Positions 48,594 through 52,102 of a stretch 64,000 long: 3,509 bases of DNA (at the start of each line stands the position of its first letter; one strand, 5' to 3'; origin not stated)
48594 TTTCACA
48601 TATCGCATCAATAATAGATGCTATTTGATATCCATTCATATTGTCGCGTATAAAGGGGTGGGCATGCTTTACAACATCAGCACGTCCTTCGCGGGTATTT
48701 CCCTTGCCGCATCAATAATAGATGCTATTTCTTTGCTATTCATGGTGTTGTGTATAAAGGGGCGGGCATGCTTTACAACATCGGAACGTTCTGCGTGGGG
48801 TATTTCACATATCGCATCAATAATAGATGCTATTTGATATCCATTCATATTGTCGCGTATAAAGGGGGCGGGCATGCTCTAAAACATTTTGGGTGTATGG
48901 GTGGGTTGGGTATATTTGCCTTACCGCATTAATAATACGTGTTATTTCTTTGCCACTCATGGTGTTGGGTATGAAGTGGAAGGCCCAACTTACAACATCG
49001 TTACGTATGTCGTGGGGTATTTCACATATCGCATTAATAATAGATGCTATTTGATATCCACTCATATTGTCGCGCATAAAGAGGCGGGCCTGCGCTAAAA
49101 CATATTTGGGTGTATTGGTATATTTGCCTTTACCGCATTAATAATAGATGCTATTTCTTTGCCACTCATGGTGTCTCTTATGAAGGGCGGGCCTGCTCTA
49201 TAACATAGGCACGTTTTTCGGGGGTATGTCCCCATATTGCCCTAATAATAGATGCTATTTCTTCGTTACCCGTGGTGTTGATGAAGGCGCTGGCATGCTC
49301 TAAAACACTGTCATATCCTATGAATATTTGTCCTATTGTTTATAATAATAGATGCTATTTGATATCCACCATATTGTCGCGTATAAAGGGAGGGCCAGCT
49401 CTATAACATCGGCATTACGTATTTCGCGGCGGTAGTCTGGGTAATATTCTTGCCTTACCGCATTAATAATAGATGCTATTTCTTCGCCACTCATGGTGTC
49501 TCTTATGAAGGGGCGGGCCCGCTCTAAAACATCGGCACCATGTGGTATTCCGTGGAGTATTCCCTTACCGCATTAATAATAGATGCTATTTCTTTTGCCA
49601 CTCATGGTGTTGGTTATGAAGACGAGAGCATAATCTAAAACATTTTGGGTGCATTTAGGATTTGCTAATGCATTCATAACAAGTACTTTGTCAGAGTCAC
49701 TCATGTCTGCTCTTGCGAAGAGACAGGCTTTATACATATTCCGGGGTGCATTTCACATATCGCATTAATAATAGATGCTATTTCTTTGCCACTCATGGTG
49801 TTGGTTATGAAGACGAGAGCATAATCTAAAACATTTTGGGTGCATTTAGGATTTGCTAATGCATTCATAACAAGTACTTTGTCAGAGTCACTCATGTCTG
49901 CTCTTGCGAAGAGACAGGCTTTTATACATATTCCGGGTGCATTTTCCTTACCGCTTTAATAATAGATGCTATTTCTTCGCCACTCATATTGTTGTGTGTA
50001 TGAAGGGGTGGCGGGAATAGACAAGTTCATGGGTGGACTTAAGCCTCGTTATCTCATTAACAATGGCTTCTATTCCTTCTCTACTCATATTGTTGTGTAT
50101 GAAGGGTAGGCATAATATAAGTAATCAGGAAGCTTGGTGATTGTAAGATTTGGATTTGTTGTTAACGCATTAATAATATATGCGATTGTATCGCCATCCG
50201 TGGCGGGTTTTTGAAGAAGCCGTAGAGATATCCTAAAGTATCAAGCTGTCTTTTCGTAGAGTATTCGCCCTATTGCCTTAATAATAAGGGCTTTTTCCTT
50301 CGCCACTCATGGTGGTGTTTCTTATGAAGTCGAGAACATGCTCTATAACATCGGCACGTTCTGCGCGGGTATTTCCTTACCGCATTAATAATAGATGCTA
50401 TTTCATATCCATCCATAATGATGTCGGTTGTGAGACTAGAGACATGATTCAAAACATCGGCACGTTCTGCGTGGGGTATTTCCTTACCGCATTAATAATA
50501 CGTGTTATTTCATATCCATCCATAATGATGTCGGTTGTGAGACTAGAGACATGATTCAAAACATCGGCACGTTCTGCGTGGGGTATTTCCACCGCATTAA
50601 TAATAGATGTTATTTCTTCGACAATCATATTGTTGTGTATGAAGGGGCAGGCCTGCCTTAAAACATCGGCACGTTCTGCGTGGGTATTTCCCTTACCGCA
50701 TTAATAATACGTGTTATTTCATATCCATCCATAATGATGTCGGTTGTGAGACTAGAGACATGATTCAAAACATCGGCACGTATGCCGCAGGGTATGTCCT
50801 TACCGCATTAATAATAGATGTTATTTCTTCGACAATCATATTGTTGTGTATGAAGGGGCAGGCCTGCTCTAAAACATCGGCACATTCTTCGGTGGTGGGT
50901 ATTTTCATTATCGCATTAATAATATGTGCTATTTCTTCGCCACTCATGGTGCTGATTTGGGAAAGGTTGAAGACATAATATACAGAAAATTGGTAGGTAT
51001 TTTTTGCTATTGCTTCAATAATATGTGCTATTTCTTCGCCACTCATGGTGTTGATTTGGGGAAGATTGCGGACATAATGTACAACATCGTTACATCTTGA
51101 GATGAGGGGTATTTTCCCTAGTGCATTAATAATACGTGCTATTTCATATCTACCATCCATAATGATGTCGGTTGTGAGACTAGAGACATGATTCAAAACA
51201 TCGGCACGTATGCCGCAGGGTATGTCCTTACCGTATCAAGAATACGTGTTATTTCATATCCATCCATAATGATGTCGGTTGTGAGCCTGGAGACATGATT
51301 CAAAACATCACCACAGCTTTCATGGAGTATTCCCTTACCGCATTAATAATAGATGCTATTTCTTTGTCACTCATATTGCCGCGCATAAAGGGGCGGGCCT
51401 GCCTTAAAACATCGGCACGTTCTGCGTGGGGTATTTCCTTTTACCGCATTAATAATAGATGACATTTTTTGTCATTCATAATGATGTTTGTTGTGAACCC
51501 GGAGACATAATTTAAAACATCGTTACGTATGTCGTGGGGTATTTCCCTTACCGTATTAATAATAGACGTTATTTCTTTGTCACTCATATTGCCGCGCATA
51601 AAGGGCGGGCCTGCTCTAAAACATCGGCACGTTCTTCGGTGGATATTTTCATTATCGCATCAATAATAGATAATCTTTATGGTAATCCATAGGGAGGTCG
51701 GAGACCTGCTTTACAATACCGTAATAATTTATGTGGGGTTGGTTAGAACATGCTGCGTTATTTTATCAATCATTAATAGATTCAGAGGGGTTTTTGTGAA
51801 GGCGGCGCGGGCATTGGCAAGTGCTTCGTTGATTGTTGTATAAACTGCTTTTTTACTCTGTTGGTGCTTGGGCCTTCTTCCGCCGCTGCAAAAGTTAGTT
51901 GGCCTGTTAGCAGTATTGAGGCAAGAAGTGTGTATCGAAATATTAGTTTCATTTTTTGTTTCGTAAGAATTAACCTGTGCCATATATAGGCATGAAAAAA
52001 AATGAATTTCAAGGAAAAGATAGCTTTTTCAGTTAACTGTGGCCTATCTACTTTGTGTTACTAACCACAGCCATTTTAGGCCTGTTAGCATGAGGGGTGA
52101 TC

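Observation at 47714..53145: Two tandem signal-peptide genes made of about 40 copies of a 35-residue (105-bp) repeat of no family I recognise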

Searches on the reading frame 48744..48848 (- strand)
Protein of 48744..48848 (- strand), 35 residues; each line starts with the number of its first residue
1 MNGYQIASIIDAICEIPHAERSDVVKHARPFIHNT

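Call 35: search_protein_representatives(alignment_id=A1)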
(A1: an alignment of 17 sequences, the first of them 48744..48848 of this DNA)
Query: 17 sequences, 35 profile positions. Proteins with E-value up to 0.001 (for the whole library): 101; up to 1e-10: 49; up to 1e-30: 7. The best 101 are listed.
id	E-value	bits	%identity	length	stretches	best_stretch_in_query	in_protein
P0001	1.3e-67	239.1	-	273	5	1-35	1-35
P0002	6.3e-50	182.5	-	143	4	1-35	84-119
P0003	6.0e-44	163.4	-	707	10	1-33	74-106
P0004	6.9e-43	160.0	-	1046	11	1-35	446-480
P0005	6.1e-32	125.0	-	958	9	2-31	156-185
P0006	1.2e-31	124.1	-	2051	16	2-26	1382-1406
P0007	1.5e-31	123.7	-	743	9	10-31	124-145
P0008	3.1e-30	119.5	-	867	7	6-33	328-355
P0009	6.0e-24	99.4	-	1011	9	1-32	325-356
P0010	1.8e-23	97.8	-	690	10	2-33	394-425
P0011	3.1e-23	97.1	-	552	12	1-33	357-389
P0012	3.9e-23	96.8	-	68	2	1-35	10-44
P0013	1.7e-22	94.8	-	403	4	1-35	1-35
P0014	1.7e-22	94.7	-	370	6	1-34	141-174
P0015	1.3e-21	91.9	-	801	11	8-33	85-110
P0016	2.2e-21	91.2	-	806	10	8-33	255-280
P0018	5.9e-21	89.8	-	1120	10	4-33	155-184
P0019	4.1e-20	87.1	-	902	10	6-34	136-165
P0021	4.6e-19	83.8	-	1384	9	1-32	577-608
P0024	6.9e-18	80.0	-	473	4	1-33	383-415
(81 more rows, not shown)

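Call 39: search_protein_families(library=pfam, alignment_id=A2, max_evalue=0.001)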
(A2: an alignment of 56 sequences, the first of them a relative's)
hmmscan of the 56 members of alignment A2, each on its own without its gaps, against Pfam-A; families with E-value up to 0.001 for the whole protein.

A. member 1, P0003 (707 aa): 0 families

B. families by the number of members that match (of 56 scanned): 19 families
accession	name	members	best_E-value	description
PF00632.30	HECT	3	1.3e-09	HECT-domain (ubiquitin-transferase)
PF10410.14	DnaB_bind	3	2.2e-09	DnaB-helicase binding domain of primase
PF14496.11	NEL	2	2.1e-16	C-terminal novel E3 ligase, LRR-interacting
PF25000.1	DUF7779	2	1.4e-08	Domain of unknown function (DUF7779)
PF04851.21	ResIII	1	1.9e-17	Type III restriction enzyme, res subunit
PF00270.35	DEAD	1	4.6e-12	DEAD/DEAH box helicase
PF18766.7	SWI2_SNF2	1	7.8e-11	SWI2/SNF2 ATPase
PF16113.10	ECH_2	1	6.3e-07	Enoyl-CoA hydratase/isomerase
PF00610.27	DEP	1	1.6e-06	Domain found in Dishevelled, Egl-10, and Pleckstrin (DEP)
PF15161.11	Neuropep_like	1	2e-05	Neuropeptide-like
PF00931.28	NB-ARC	1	3.8e-05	NB-ARC domain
PF16987.10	KIX_2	1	8.5e-05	KIX domain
PF14891.12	Peptidase_M91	1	0.00015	Effector protein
PF10784.15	Plasmid_stab_B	1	0.00026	Plasmid stability protein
PF20669.3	Exo70_N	1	0.00033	Exocyst complex component Exo70 N-terminal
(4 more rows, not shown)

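Call 40: search_protein_families(library=ncbifam, alignment_id=A2, max_evalue=0.001)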
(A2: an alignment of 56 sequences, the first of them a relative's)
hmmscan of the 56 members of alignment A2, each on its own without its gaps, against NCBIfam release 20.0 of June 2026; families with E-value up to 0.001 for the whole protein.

A. member 1, P0003 (707 aa): 0 families

B. families by the number of members that match (of 56 scanned): 18 families
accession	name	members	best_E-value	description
NF040586.1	FxSxx_TPR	2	6.5e-42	FxSxx-COOH system tetratricopeptide repeat protein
TIGR04095.1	dnd_restrict_1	1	3e-09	DNA phosphorothioation system restriction enzyme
NF046051.1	restrict_EcoAI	1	1.7e-08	EcoAI/FtnUII family type I restriction enzme subunit R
TIGR00348.1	hsdR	1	3.4e-08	HsdR family type I site-specific deoxyribonuclease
NF041399.1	XopAD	1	6.7e-07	XopAD/skwp family type III secretion system effector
NF008521.0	PRK11448.1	1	2.9e-06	type I restriction-modification system endonuclease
NF009166.1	PRK12513.1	1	1.3e-05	RNA polymerase sigma factor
NF005725.0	PRK07539.1-5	1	2.3e-05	NADH-quinone oxidoreductase subunit NuoE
TIGR03917.1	Frankia_40_dom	1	6.5e-05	Frankia-40 domain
NF007225.0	PRK09643.1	1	7.1e-05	RNA polymerase sigma factor SigM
TIGR03117.2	cas_csf4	1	7.2e-05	type IV CRISPR-associated DEAD/DEAH-box helicase Csf4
NF011917.0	PRK15387.1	1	0.00012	type III secretion system effector E3 ubiquitin transferase SspH2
NF006607.0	PRK09169.1-1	1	0.00016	hypothetical protein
TIGR01587.1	cas3_core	1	0.00026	CRISPR-associated helicase Cas3'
NF003844.0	PRK05423.1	1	0.00053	DUF496 family protein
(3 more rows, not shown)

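Call 56: list_cluster_members(proteins=[P0003, P0004, P0005, P0006, P0007, P0008, P0009, P0010, P0011, P0014])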
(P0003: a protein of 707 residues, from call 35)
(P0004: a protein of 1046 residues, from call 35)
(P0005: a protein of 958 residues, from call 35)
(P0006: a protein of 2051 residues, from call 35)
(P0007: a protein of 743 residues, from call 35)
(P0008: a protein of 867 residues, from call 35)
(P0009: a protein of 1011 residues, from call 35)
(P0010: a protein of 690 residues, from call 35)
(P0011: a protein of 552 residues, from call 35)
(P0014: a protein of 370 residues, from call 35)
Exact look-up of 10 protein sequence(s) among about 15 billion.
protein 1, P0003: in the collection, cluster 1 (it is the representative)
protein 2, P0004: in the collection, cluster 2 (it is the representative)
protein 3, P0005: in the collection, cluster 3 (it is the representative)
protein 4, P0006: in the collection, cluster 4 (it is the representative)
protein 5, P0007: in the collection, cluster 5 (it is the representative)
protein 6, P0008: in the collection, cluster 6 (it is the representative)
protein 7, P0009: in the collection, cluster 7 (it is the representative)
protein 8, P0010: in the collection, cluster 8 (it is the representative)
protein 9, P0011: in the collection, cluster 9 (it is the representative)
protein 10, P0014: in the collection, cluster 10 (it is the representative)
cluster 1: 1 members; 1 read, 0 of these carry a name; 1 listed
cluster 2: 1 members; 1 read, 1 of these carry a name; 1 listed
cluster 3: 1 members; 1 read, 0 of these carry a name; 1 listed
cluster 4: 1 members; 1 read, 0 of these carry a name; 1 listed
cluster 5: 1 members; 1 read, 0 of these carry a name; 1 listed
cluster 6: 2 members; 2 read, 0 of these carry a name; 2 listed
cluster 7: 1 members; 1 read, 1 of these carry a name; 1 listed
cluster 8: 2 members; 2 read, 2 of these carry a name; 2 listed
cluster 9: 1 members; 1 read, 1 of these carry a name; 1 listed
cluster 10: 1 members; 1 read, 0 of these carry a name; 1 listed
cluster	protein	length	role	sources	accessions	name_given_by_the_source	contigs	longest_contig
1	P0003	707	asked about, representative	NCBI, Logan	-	-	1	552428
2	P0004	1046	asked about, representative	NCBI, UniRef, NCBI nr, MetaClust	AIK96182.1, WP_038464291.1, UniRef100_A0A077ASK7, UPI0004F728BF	hypothetical protein [Candidatus Odyssella acanthamoebae] | Uncharacterized protein n=1 Tax=Candidatus Odyssella acanthamoebae TaxID=91604 ... | hypothetical protein [Candidatus Paracaedibacter acanthamoebae]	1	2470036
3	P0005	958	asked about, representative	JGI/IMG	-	-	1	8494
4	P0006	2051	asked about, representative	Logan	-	-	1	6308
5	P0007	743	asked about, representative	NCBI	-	-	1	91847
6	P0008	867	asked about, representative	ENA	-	-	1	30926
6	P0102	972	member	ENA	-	-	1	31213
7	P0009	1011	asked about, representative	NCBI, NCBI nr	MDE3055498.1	MAG: hypothetical protein KGI80_02215 [Verrucomicrobiota bacterium] | hypothetical protein [Verrucomicrobiota bacterium]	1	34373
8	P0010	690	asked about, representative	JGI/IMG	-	hypothetical protein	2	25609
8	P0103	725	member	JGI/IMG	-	hypothetical protein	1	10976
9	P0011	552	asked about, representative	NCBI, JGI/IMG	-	hypothetical protein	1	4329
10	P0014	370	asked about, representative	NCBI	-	-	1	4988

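Call 88: search_protein_families(library=pfam, proteins=[P0004, P0005, P0007, P0008, P0009, P0015, P0016, P0018, P0019, P0021], max_evalue=0.001)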
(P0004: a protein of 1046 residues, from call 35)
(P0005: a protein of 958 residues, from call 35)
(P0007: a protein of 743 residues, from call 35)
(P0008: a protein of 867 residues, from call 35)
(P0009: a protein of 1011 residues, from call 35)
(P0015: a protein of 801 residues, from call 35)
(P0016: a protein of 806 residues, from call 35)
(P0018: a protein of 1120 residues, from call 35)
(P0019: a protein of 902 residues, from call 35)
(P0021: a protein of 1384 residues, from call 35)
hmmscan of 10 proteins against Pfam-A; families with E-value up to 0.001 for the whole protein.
P0004 (1046 aa): 2 families
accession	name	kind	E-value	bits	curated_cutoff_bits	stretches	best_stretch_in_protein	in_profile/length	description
PF16113.10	ECH_2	-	6.3e-07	29.6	27.2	0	369-491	185-306/335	Enoyl-CoA hydratase/isomerase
PF20669.3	Exo70_N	-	0.00033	21.3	23.9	0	271-307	35-71/83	Exocyst complex component Exo70 N-terminal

P0005 (958 aa): 0 families

P0007 (743 aa): 1 family
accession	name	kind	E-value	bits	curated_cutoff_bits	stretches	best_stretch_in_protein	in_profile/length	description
PF14496.11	NEL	-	2.1e-16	60.4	24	1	462-636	24-203/223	C-terminal novel E3 ligase, LRR-interacting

P0008 (867 aa): 1 family
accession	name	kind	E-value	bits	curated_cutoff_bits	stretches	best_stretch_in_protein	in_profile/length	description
PF10784.15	Plasmid_stab_B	-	0.00026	21.2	25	0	155-185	8-39/72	Plasmid stability protein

P0009 (1011 aa): 1 family
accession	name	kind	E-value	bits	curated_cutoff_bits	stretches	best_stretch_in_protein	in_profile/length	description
PF00632.30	HECT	-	0.0003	21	23.9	0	733-826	2-95/306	HECT-domain (ubiquitin-transferase)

P0015 (801 aa): 2 families
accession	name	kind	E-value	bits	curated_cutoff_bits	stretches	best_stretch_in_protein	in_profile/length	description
PF14496.11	NEL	-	1.1e-10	41.7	24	1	512-713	24-222/223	C-terminal novel E3 ligase, LRR-interacting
PF15161.11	Neuropep_like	-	2e-05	24.6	27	0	357-375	7-25/61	Neuropeptide-like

P0016 (806 aa): 0 families

P0018 (1120 aa): 1 family
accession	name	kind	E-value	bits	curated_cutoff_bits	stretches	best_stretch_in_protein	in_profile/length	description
PF00632.30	HECT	-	2.9e-07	30.9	23.9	0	754-858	2-98/306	HECT-domain (ubiquitin-transferase)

P0019 (902 aa): 0 families

P0021 (1384 aa): 0 families

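Call 114: search_protein_families(library=pfam, proteins=[P0024, P0013, P0016, P0003, P0010, P0011], max_evalue=0.01)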
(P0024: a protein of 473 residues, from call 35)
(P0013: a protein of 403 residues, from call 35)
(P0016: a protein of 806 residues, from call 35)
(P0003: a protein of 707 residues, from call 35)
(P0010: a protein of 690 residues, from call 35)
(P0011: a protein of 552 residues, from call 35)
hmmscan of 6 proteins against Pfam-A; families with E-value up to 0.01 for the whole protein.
P0024 (473 aa): 1 family
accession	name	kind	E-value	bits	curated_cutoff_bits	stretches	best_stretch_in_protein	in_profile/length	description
PF04363.17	DUF496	-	0.0015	19.1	23.2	0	333-362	34-63/93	Protein of unknown function (DUF496)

P0013 (403 aa): 3 families
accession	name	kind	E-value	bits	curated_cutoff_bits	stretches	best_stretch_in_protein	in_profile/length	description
PF11792.14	Baculo_LEF5_C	-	0.0051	16.9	24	0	38-46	27-35/42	Baculoviridae late expression factor 5 C-terminal domain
PF14300.12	DMP19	-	0.0055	17.7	25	0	72-102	32-63/112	DMP19-like protein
PF03224.20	V-ATPase_H_N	-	0.0088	16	25.7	0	6-108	30-120/314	V-ATPase subunit H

P0016 (806 aa): 1 family
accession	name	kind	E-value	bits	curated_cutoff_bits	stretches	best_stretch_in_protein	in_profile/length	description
PF11428.13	DUF3196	-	0.0053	16.9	28.2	0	236-273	124-161/264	Protein of unknown function (DUF3196)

P0003 (707 aa): 0 families

P0010 (690 aa): 1 family
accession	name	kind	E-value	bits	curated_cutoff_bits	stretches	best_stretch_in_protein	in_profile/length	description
PF25472.1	DUF7902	-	0.00097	19.7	26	0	462-481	52-71/85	Domain of unknown function (DUF7902)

P0011 (552 aa): 0 families

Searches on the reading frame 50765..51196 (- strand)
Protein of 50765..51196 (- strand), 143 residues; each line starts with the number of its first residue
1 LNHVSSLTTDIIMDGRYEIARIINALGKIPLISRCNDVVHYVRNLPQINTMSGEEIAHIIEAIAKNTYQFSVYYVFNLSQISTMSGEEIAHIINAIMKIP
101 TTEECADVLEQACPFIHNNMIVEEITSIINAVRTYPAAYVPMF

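Call 6: search_protein_families(library=pfam, proteins=[window:50765-51196:-], max_evalue=10)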
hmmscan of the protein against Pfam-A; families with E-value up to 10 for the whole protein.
window:50765-51196:- (143 aa): 7 families
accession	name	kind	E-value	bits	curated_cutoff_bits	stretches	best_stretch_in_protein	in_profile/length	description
PF04363.17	DUF496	-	0.0025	18.4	23.2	1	106-133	35-62/93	Protein of unknown function (DUF496)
PF14418.11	OHA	-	0.019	15.3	26.1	0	8-24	5-21/77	OST-HTH Associated domain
PF09205.15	DUF1955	-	0.019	15.2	26.4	1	19-113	53-145/159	Domain of unknown function (DUF1955)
PF02947.19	Flt3_lig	-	0.1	13.3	25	0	77-127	54-108/131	flt3 ligand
PF08621.15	RPAP1_N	-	0.12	12.6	25.3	1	77-91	7-21/46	RPAP1-like, N-terminal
PF11975.13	Glyco_hydro_4C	-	0.16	12.4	24.1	1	46-86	108-148/211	Family 4 glycosyl hydrolase C-terminal domain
PF17920.6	TetR_C_16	-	0.2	12.3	26.2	0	38-62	77-101/107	Tetracyclin repressor-like, C-terminal domain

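Call 7: search_protein_families(library=ncbifam, proteins=[window:50765-51196:-], max_evalue=10)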
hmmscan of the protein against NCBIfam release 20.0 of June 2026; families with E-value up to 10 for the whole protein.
window:50765-51196:- (143 aa): 10 families
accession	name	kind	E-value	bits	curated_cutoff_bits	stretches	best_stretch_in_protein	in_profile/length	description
NF041399.1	XopAD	subfamily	0.00013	19.4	2000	1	19-111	292-567/2133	XopAD/skwp family type III secretion system effector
NF003844.0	PRK05423.1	equivalog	0.0053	16.6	122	2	107-133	44-70/110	DUF496 family protein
NF004398.0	PRK05756.1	equivalog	0.0053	16.1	292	1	63-134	34-102/287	pyridoxal kinase PdxY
NF006608.0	PRK09169.1-2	subfamily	0.0086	13.1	2775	1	18-113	531-598/2319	hypothetical protein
TIGR01639.1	P_fal_TIGR01639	paralog_domain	0.013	15.5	25.75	1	82-104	7-30/61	Plasmodium falciparum uncharacterized domain TIGR01639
NF040881.1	PTS_reg_TmaR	equivalog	0.018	15.1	170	2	108-134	45-71/103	PTS system regulator TmaR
NF011550.0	PRK14981.1-1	equivalog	0.024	15.4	159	1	14-98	36-116/118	RNA polymerase Rpb4 family protein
NF006607.0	PRK09169.1-1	subfamily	0.06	9.9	4152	1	18-111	638-745/2974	hypothetical protein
NF037966.1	HetP_family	subfamily_domain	0.062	12.9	45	1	49-69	13-33/63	HetP family heterocyst commitment protein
NF005132.0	PRK06581.1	equivalog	0.062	12.9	221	1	77-134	81-139/264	DNA polymerase III subunit delta'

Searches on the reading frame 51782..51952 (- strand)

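Call 6: search_protein_families(library=pfam, proteins=[window:51782-51952:-], max_evalue=10)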
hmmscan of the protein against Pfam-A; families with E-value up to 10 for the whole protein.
window:51782-51952:- (56 aa): 1 family
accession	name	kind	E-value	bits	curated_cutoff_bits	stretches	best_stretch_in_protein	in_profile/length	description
PF10225.14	NEMP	-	0.15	12.1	28.7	1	6-40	97-132/249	NEMP family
